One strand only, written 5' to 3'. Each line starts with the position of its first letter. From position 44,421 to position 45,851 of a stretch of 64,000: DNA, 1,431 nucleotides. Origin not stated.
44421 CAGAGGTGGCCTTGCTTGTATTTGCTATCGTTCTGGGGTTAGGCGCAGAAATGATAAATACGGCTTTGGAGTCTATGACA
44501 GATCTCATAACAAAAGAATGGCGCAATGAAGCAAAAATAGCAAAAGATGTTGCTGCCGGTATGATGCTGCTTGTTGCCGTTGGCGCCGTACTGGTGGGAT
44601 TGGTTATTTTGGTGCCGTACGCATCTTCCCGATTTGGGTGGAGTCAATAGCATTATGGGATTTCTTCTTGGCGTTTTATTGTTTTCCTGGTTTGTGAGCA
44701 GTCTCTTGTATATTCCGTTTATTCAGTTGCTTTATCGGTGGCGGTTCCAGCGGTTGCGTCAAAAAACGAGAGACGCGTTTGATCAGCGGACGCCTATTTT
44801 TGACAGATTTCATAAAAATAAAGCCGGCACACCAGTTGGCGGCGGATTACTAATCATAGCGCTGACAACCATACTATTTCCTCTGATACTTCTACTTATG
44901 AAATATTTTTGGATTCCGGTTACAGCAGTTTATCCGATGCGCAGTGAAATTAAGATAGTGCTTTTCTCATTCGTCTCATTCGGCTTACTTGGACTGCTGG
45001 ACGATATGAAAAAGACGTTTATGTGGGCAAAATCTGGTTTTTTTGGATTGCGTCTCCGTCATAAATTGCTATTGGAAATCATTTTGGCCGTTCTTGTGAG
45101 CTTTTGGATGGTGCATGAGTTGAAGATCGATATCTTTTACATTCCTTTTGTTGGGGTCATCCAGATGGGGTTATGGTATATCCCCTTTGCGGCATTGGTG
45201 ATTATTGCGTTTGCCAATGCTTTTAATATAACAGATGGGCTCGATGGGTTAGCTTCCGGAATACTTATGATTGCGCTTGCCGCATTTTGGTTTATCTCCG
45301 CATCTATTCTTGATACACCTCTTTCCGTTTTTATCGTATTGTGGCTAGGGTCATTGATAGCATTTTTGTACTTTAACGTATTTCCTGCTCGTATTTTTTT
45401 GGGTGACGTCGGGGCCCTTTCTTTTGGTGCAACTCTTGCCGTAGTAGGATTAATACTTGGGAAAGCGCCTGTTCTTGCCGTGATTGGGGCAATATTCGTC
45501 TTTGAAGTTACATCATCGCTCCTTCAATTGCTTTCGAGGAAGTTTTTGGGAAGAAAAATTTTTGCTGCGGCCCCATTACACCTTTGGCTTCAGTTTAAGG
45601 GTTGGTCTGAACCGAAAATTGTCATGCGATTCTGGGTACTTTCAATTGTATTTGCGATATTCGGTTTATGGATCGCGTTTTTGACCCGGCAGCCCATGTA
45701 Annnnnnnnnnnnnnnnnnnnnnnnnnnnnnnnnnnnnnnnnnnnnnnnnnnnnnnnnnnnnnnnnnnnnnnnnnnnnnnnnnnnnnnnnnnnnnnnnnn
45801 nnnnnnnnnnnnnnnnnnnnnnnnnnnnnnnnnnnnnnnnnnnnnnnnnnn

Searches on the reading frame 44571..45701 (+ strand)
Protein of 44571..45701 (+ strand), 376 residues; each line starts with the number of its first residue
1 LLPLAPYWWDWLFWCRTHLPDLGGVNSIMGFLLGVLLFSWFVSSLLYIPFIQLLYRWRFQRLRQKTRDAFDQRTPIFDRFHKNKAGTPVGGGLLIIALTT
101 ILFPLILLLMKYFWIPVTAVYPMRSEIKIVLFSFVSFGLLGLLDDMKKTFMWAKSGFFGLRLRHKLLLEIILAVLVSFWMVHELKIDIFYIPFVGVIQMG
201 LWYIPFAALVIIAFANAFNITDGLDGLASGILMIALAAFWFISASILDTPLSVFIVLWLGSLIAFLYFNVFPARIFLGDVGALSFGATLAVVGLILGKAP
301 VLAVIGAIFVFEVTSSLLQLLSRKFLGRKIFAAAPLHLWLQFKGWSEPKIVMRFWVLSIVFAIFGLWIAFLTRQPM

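Call 48: search_protein_families(library=pfam, proteins=[window:44571-45701:+], max_evalue=0.001)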
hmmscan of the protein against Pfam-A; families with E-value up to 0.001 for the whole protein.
window:44571-45701:+ (376 aa): 1 family
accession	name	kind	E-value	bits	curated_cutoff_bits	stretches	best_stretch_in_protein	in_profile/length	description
PF00953.26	Glycos_transf_4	-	1.7e-31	109.8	27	1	129-295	3-158/160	Glycosyl transferase family 4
